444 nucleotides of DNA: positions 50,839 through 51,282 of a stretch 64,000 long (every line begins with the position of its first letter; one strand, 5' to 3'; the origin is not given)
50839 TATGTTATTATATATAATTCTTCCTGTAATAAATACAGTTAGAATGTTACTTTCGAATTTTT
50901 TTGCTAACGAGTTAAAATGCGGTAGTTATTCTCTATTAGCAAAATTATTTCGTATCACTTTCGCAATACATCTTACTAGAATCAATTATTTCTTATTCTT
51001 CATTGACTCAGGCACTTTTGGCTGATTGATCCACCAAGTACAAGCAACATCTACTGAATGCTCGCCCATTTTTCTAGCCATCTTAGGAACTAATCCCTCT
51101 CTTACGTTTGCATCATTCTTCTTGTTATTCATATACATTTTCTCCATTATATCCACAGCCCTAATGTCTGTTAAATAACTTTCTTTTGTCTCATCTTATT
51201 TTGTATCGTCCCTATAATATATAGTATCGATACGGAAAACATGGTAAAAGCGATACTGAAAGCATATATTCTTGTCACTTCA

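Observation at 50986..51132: Hidden 48-codon AgrD-type autoinducing-peptide gene just downstream of agrB, with an unusually hydrophilic leader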

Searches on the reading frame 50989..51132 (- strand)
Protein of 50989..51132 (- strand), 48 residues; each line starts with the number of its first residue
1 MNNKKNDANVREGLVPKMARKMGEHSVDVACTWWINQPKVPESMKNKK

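Call 3: search_protein_families(library=pfam, proteins=[window:50989-51132:-], max_evalue=10)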
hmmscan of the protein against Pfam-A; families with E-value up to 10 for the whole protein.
seq(48 aa): 1 family
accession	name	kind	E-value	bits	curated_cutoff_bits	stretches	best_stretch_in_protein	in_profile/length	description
PF23604.1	Ig_TRAPPC10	-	0.039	14.4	27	1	14-43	85-114/117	TRAPPC10-like, immunoglobulin-like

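Call 4: search_protein_families(library=ncbifam, proteins=[window:50989-51132:-], max_evalue=10)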
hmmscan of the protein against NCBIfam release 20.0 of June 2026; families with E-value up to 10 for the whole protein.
seq(48 aa): 1 family
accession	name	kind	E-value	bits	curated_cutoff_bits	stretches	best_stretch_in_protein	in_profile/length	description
TIGR04223.1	quorum_AgrD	subfamily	1.3e-08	34.7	19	1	17-46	9-38/38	AgrD family cyclic lactone autoinducer peptide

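Call 6: find_homologous_proteins(query=window:50989-51132:-, max_evalue=10)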
Query seq(48 aa) (48 aa): 1 proteins with E <= 10 among 1 candidates.
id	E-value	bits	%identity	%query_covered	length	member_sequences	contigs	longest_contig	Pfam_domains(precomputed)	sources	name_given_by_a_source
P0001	1.8e-25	104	100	100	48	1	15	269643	-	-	-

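Call 24: find_encoding_contigs(protein=window:50989-51132:-, flank=3000, max_places=6)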
Protein seq(48 aa) (48 aa): 14 contigs read that carry it; 6 places shown.
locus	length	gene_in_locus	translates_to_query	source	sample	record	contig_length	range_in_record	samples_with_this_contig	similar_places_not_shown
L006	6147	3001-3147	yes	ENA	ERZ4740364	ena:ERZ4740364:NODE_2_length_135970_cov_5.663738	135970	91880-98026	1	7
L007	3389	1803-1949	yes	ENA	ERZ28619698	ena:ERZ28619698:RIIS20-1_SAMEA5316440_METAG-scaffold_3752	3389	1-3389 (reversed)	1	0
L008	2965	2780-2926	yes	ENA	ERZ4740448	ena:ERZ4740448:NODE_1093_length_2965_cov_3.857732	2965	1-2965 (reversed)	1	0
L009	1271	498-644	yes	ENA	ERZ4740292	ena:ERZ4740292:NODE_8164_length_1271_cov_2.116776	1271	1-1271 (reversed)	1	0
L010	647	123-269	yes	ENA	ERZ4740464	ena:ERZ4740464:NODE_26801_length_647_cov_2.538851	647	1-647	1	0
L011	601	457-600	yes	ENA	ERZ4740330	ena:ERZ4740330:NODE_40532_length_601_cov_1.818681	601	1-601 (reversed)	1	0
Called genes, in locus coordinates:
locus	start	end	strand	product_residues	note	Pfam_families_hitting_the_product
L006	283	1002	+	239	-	PF00072:Response_reg, PF04397:LytTR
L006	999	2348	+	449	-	PF14501:HATPase_c_5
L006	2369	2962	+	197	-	PF04647:AgrB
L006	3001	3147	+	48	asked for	-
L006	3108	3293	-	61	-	-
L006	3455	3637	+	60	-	-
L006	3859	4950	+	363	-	PF09479:Flg_new (faint)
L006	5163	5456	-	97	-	-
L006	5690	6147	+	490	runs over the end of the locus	PF01120:Alpha_L_fucos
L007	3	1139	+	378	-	?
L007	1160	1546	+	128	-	-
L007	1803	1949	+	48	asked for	-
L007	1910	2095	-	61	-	-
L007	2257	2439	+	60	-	-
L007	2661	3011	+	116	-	-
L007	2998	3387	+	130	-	?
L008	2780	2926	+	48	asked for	-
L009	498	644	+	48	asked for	-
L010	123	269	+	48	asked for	-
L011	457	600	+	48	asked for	?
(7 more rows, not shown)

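Call 26: search_protein_representatives(protein=window:50989-51132:-)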
Query: 48 residues. Proteins with E-value up to 0.001 (for the whole library): 14; up to 1e-10: 1; up to 1e-30: 0. The best 14 are listed.
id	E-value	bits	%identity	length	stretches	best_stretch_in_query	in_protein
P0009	2.8e-15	70.7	62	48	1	1-48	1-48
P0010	3.8e-10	54.8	51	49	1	2-48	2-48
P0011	4.6e-08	48.3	49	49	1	8-48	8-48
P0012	3.0e-07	45.8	54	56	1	11-47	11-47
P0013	7.1e-07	44.7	29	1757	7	7-43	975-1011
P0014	2.3e-06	43.1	54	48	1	9-47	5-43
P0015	2.3e-06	43.1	49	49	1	1-47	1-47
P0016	3.1e-06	42.7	53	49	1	2-48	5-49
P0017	3.5e-06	42.5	53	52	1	2-46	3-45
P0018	8.1e-06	41.4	25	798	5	21-44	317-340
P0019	1.5e-05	40.6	50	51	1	8-47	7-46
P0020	7.5e-05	38.4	39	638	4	20-46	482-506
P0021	4.1e-04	36.1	40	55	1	1-47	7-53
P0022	6.3e-04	35.5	40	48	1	5-46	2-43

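Call 28: find_related_loci(query=A1, collection=genome_contigs, flank=3000)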
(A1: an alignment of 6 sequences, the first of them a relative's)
Query A1 (197 aa) in genome_contigs; peptide patterns used: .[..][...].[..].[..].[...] (x = any residue, [..] = any of these).
32 stretches matched a pattern; 12 encode a relative of the query (tblastn E <= 1e-3); 12 distinct loci.
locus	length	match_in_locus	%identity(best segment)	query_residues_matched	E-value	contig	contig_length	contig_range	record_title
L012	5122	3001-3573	36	5-195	2e-30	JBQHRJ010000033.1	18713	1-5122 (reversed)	Lachnospiraceae bacterium HCP1S3_C2 contig00033, whole genome shotgun sequence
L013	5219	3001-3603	36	1-197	7e-29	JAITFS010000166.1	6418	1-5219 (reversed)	MAG: Oscillospiraceae bacterium isolate Pal332_bin16 k119_1187790, whole genome shotgun sequence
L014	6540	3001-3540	33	1-180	7e-29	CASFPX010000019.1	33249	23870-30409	uncultured Oscillospiraceae bacterium isolate A81_L4_356356_idba_bin.7 genome assembly, contig: A81_L4_356356_idba_bin.7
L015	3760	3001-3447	40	5-153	2e-28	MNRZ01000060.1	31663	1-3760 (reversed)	MAG: Clostridium sp. CAG:307_30_263 Ley3_66761_scaffold_1485, whole genome shotgun sequence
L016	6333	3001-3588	32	1-195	2e-26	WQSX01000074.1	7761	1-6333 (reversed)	MAG: Oscillospiraceae bacterium isolate Co191P3bin39 JGI24695J34938_10005620, whole genome shotgun sequence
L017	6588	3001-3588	35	1-195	4e-24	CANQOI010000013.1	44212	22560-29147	MAG: uncultured Clostridia bacterium isolate Lapin-032__bin8 genome assembly, contig: Lapin-032__NODE_1425_length_44212_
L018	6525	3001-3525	31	19-194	7e-23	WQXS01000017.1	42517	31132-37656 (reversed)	MAG: Oscillospiraceae bacterium isolate Emb289P3bin50 Ga0123356_10000526, whole genome shotgun sequence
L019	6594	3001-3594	33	1-197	5e-22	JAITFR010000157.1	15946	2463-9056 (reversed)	MAG: Oscillospiraceae bacterium isolate Pal332_bin15 k119_220594, whole genome shotgun sequence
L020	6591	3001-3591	30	1-196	1e-21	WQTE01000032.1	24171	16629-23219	MAG: Oscillospiraceae bacterium isolate Co191P3bin61 JGI24695J34938_10001118, whole genome shotgun sequence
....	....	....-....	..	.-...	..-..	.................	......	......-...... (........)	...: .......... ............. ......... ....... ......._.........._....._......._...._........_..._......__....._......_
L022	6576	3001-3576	30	1-191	3e-17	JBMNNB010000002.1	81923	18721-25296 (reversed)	MAG: Acutalibacteraceae bacterium isolate SBF912LR0HQ0019 contig_32846, whole genome shotgun sequence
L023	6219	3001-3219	44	1-73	1e-11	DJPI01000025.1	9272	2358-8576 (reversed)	MAG TPA_asm: Ruminococcaceae bacterium UBA6416 UBA6416_contig_8241, whole genome shotgun sequence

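Call 50: find_homologous_proteins(query=A3, max_evalue=0.01)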
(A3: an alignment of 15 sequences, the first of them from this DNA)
Query A3 (15 sequences) (48 aa, profile of the alignment): 66 proteins with E <= 0.01 among 439 candidates.
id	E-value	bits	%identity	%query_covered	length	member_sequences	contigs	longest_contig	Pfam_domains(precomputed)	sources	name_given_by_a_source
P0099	8.1e-22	94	65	100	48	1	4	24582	-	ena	-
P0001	3.4e-21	92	100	100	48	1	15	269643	-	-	-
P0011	8.0e-21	91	56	75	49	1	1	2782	-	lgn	-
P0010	6.1e-20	88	52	100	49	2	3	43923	-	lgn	-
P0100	6.5e-20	88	56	100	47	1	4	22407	-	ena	-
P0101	7.5e-20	88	72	67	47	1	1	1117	-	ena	-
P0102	1.0e-19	88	66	73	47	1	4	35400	-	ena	-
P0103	1.6e-19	87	65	100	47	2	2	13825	-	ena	-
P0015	9.1e-19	85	51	94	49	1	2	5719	-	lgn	-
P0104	9.9e-19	84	62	94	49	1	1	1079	-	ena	-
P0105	1.3e-18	84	60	94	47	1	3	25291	-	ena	-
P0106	2.3e-18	83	65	100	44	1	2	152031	-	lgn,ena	-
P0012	2.8e-18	83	58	75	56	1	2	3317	-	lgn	-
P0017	7.0e-18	82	55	69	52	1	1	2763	-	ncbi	ncbi:MAG: cyclic lactone autoinducer peptide [Clostridia bacterium]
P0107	8.7e-18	81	61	92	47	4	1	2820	-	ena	-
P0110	2.9e-17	80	57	98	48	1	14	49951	-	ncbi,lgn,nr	ncbi:MAG TPA: cyclic lactone autoinducer peptide [Candidatus Pelethenecus sp.]|nr:cyclic lactone aut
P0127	1.7e-14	71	56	94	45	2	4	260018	-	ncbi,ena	-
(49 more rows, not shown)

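Call 56: find_encoding_contigs(protein=P0127, flank=5000, max_places=2)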
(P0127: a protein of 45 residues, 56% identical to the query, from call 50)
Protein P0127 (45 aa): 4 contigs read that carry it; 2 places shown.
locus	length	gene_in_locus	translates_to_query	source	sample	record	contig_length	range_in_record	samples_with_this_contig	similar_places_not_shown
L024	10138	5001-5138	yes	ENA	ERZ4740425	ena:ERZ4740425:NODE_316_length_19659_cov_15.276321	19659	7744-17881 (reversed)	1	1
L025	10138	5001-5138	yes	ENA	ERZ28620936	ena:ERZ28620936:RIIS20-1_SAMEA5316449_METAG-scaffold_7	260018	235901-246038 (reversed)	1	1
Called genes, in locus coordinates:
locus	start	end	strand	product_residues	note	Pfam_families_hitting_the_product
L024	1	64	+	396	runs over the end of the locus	PF02687:FtsX (weak)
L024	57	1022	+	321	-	-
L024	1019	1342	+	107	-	-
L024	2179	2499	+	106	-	-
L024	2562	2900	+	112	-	PF04397:LytTR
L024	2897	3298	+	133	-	-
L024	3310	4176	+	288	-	PF14501:HATPase_c_5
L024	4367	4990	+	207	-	PF04647:AgrB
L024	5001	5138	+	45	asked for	-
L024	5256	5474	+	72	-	-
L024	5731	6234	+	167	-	-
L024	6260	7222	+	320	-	-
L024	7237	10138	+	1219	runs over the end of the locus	-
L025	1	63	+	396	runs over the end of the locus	PF02687:FtsX (weak)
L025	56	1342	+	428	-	-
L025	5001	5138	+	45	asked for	-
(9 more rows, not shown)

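Call 57: find_encoding_contigs(protein=P0110, flank=5000, max_places=2)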
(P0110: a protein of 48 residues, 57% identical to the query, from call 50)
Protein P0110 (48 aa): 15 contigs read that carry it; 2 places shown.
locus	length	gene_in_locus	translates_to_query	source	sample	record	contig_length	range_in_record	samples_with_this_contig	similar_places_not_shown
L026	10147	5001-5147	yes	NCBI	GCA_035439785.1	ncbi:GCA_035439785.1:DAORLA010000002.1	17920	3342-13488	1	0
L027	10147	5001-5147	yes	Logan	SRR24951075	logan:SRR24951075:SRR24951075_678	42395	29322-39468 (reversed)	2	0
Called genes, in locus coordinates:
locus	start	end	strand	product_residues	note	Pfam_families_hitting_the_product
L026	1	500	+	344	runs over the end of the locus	PF01624:MutS_I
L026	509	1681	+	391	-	PF14284:PcfJ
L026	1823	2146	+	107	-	-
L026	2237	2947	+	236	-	PF00072:Response_reg, PF04397:LytTR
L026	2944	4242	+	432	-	PF14501:HATPase_c_5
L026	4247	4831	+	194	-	PF04647:AgrB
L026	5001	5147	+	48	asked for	-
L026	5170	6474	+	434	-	PF04055:Radical_SAM, PF13353:Fer4_12 (weak)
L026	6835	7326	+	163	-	-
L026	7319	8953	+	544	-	PF00664:ABC_membrane, PF02463:SMC_N (faint), PF00005:ABC_tran, PF13304:AAA_21 (faint)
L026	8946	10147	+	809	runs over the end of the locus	PF02687:FtsX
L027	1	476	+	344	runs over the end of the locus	PF01624:MutS_I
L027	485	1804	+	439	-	PF14284:PcfJ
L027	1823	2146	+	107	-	-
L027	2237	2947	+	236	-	PF00072:Response_reg, PF04397:LytTR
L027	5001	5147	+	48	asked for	-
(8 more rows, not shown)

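Call 69: predict_structure(alignment_id=A4)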
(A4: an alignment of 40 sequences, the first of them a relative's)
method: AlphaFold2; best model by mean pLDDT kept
length: 48 residues; sequences in the alignment: 40
mean_pLDDT: 76.7   pTM: 0.33
mean pLDDT of the five models: 76.7, 73.4, 73.3, 70.2, 69.2
residues with pLDDT >= 90: 0; 70-90: 35; 50-70: 11; < 50: 2
segments of 3 or more residues with pLDDT < 50: none
pLDDT, mean of each block of 10 residues (from residue 1): 56 80 83 85 81
secondary structure, 60 per line:
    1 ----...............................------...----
elements in order: H5-35

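Call 71: search_protein_families(library=ncbifam, alignment_id=A4, max_evalue=0.01)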
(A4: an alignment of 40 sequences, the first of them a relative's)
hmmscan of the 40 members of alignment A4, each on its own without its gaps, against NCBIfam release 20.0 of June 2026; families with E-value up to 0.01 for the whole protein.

A. member 1, P0001 (48 aa): 1 family
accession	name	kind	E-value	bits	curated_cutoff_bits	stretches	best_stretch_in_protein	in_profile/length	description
TIGR04223.1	quorum_AgrD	subfamily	1.3e-08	34.7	19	1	17-46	9-38/38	AgrD family cyclic lactone autoinducer peptide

B. families by the number of members that match (of 40 scanned): 1 family
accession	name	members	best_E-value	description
TIGR04223.1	quorum_AgrD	40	6.5e-15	AgrD family cyclic lactone autoinducer peptide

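Call 72: search_protein_families(library=phrogs, proteins=[window:50989-51132:-], max_evalue=0.01)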
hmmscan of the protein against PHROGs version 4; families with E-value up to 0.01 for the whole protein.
seq(48 aa): 1 family
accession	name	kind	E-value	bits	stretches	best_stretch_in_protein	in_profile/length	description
phrog_17065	-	unknown function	0.00017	22.5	1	28-47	25-44/45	-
